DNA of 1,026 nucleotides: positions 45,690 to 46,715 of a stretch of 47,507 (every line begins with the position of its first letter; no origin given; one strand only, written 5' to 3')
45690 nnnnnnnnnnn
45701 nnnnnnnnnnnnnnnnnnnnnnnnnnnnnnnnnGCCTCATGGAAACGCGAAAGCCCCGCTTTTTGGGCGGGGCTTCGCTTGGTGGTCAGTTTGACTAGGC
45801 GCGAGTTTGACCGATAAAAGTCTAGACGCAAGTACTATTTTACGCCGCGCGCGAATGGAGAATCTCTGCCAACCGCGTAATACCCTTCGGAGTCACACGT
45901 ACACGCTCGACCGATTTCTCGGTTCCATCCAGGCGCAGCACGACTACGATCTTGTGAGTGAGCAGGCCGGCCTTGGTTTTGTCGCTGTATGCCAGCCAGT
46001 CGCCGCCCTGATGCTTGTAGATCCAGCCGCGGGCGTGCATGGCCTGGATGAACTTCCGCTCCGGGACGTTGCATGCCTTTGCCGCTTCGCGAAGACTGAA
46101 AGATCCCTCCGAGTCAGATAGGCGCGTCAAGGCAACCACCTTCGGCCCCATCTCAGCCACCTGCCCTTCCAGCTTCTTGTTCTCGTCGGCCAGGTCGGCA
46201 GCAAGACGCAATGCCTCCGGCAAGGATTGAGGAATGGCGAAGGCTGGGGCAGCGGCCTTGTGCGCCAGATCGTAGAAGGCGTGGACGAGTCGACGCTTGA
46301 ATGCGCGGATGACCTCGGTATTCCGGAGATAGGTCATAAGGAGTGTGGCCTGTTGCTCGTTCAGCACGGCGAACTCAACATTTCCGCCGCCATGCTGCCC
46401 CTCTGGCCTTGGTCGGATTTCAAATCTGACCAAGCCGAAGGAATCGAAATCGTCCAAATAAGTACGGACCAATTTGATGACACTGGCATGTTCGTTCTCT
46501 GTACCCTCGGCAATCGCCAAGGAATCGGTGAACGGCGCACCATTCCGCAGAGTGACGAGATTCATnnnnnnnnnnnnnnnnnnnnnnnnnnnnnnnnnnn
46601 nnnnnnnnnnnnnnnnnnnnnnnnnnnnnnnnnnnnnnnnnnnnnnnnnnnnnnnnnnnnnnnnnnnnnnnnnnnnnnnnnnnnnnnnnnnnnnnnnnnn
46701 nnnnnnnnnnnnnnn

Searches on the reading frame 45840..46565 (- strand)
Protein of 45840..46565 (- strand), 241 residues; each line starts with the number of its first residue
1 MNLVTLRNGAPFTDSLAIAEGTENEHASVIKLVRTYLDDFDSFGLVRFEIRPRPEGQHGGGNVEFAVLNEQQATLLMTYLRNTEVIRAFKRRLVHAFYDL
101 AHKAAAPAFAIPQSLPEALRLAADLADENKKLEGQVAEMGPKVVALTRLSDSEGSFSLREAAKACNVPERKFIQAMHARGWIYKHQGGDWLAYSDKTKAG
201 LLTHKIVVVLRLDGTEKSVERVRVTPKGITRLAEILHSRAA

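Call 7: search_protein_families(library=pfam, proteins=[window:45840-46565:-], max_evalue=0.1)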
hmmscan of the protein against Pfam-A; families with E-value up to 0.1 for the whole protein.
window:45840-46565:- (241 aa): 2 families
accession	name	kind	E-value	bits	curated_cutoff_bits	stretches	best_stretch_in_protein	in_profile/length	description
PF03374.19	ANT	-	1.3e-23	83.9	25.3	1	133-237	1-106/108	Phage antirepressor protein KilAC domain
PF09669.15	Phage_pRha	-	2.4e-14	54.1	29.9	1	13-100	1-89/91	Phage regulatory protein Rha (Phage_pRha)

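Call 27: find_related_loci(query=window:45840-46565:-, collection=viral_contigs, flank=3000)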
Query window:45840-46565:- (241 aa) in viral_contigs; peptide patterns used: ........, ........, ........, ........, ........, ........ (x = any residue, [..] = any of these).
13 stretches matched a pattern; 2 encode a relative of the query (tblastn E <= 1e-3); 2 distinct loci.
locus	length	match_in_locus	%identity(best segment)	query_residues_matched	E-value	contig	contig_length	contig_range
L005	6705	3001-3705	49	2-234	6e-62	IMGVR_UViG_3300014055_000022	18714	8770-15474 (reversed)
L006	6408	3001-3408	50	2-139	2e-40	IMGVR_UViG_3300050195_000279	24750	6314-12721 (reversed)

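Call 37: find_related_loci(query=A2, collection=genome_contigs, flank=2500)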
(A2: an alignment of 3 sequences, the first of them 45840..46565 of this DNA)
Query A2 (241 aa) in genome_contigs; peptide patterns used: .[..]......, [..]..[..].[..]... (x = any residue, [..] = any of these).
110 stretches matched a pattern; 53 encode a relative of the query (tblastn E <= 1e-3); 53 distinct loci.
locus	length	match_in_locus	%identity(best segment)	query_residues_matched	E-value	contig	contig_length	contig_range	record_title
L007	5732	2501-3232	47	2-241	5e-69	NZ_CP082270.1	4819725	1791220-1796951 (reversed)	Stenotrophomonas forensis strain DFS-20110405 chromosome, complete genome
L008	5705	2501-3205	49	2-236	3e-66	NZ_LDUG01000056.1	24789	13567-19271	Thiobacillus denitrificans strain RG RG56, whole genome shotgun sequence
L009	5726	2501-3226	46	3-236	4e-66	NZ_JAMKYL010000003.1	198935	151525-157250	Oxalobacter paeniformigenes strain OxGP1 3, whole genome shotgun sequence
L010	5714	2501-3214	47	1-236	2e-61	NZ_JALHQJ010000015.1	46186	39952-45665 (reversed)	MAG: Nitrosomonas sp. isolate bin.83 c_000000003840, whole genome shotgun sequence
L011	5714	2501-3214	46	1-236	3e-60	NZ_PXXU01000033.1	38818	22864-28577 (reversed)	Nitrosomonas supralitoralis strain APG5 33, whole genome shotgun sequence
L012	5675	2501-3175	43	3-233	6e-54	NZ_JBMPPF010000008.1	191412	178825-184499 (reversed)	Undibacterium sp. SXout7W NODE_8_length_191412_cov_82.353812, whole genome shotgun sequence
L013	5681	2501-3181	41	3-233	1e-49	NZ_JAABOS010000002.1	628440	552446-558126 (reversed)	Undibacterium crateris strain B2R-29 Scaffold2, whole genome shotgun sequence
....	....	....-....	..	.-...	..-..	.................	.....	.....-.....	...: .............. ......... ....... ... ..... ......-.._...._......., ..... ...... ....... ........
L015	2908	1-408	53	9-144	1e-42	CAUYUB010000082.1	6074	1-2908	Gammaproteobacteria bacterium strain CCP3-SC15AN1 genome assembly, contig: CCP3SC15_Contig_174, whole genome shotgun seq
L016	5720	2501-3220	39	2-238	3e-41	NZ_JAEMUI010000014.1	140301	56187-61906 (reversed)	Marinomonas spartinae strain USM8 Marinomonas_USM8_unicycler_contig_14, whole genome shotgun sequence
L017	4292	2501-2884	55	3-136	7e-41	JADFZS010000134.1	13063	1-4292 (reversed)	MAG: Magnetococcales bacterium isolate nJSWbin1 nJSW_bin1_NODE_134_length_13063_cov_10.421069, whole genome shotgun sequ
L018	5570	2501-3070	40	1-190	3e-40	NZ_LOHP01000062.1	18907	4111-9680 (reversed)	Leucobacter sp. G161 contig31, whole genome shotgun sequence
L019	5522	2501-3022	47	9-182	4e-40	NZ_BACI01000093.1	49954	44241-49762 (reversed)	Gordonia alkanivorans NBRC 16433, whole genome shotgun sequence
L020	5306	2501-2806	62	2-103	6e-40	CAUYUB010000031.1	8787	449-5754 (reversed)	Gammaproteobacteria bacterium strain CCP3-SC15AN1 genome assembly, contig: CCP3SC15_Contig_128, whole genome shotgun seq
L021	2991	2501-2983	49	1-163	7e-40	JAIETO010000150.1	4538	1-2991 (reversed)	MAG: Burkholderiaceae bacterium isolate time.spades.CONCOCT.2.5kb_003 c_000000000287, whole genome shotgun sequence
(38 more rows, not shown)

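Call 59: search_protein_families(library=phrogs, proteins=[window:45840-46565:-], max_evalue=0.01)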
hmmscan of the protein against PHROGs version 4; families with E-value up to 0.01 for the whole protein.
window:45840-46565:- (241 aa): 6 families
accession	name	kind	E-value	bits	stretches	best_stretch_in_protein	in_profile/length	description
phrog_63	-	transcription regulation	7.1e-45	155.1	1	2-236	122-356/431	anti-repressor Ant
phrog_130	-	transcription regulation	1.1e-23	85.1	1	37-238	202-410/480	anti-repressor Ant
phrog_2657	-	transcription regulation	1.1e-21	78.3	1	3-105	14-115/243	transcriptional regulator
phrog_518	-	transcription regulation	9.8e-17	62.3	1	2-103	13-110/268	Rha-like transcriptional regulator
phrog_373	-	transcription regulation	2.7e-09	37.8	1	2-143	89-225/373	anti-repressor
phrog_5689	-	unknown function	3.5e-05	25.1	1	157-236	4-79/91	-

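Call 65: find_related_loci(query=A6, collection=viral_contigs, flank=2000)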
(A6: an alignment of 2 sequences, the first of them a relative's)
Query A6 (124 aa) in viral_contigs; peptide patterns used: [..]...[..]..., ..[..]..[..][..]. (x = any residue, [..] = any of these).
33 stretches matched a pattern; 14 encode a relative of the query (tblastn E <= 1e-3); 14 distinct loci.
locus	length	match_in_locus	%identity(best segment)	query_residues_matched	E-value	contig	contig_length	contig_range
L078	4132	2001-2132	70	1-44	5e-17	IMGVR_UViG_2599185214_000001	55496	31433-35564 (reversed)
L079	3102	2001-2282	47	1-91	2e-16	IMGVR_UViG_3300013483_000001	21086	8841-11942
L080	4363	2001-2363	37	1-103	2e-16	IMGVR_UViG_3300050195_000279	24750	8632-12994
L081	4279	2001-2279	43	1-93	5e-16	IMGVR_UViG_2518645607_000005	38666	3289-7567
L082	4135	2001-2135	67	2-46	1e-15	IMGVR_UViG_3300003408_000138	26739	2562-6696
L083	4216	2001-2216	48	3-73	3e-15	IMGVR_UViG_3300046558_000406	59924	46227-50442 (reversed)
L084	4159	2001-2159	60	2-54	4e-15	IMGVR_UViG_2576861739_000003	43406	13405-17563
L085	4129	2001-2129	70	2-44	6e-15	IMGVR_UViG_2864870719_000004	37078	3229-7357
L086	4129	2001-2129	67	2-44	2e-14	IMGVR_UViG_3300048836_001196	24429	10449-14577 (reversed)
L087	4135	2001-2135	64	3-47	3e-14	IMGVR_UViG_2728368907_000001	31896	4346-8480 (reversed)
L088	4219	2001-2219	49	2-73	3e-14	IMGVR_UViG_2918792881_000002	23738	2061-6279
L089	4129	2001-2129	67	2-44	5e-14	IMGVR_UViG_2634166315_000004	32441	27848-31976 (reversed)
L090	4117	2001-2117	69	2-40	2e-12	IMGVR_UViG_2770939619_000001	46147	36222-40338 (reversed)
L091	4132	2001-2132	61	2-45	3e-12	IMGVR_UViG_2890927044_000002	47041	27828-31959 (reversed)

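Call 85: search_dna_similar(query=L021:1543-1917:-, collection=phages, mode=protein, max_evalue=0.00001, max_rows=25)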
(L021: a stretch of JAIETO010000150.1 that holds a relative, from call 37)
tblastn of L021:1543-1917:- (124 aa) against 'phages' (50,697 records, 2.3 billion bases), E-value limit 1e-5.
Records with a match: 1; places in all: 1; records where one place covers at least 80% of the query: 0.
Best place of each record, by identity: <60% 1.
By first word of the organism name: Paracoccus 1.
By host as written in the record: Paracoccus kondratievae NCIMB 13773T 1.
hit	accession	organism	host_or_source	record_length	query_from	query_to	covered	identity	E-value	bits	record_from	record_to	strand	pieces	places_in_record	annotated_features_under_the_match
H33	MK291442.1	Paracoccus phage vB_PkoS_Pkon1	Paracoccus kondratievae NCIMB 13773T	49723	2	52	41%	53.8%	5e-8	55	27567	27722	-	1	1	Arc-like DNA-binding protein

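Call 86: get_annotated_region(hit=H33, flank=2500)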
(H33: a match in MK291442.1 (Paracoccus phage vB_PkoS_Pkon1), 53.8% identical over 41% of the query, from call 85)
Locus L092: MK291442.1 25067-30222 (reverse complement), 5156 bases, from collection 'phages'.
description: Paracoccus phage vB_PkoS_Pkon1, complete genome.
organism: Paracoccus phage vB_PkoS_Pkon1 (NCBI taxid 2500568)
taxonomy: Viruses; Duplodnaviria; Heunggongvirae; Uroviricota; Caudoviricetes
host: Paracoccus kondratievae NCIMB 13773T; source: -; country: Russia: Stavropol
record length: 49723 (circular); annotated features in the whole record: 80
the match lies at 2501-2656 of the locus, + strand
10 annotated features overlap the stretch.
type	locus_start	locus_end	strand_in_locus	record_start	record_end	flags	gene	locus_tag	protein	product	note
CDS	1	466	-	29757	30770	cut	-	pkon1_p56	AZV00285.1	hypothetical protein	-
CDS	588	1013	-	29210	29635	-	-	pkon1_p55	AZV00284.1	hypothetical protein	-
CDS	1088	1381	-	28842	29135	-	-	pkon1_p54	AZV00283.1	hypothetical protein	-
CDS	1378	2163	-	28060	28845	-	-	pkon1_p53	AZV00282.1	DNA-binding domain (KilA-N) containing protein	-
CDS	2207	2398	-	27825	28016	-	-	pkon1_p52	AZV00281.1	Arc-family transcriptional repressor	-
CDS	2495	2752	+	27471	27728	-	-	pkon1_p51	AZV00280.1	Arc-like DNA-binding protein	-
CDS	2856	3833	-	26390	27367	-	-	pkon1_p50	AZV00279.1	hypothetical protein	-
CDS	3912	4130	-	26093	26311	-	-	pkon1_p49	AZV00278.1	hypothetical protein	-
CDS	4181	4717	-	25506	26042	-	-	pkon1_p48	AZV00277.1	hypothetical protein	-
CDS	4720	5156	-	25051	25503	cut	-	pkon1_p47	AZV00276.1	hypothetical protein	-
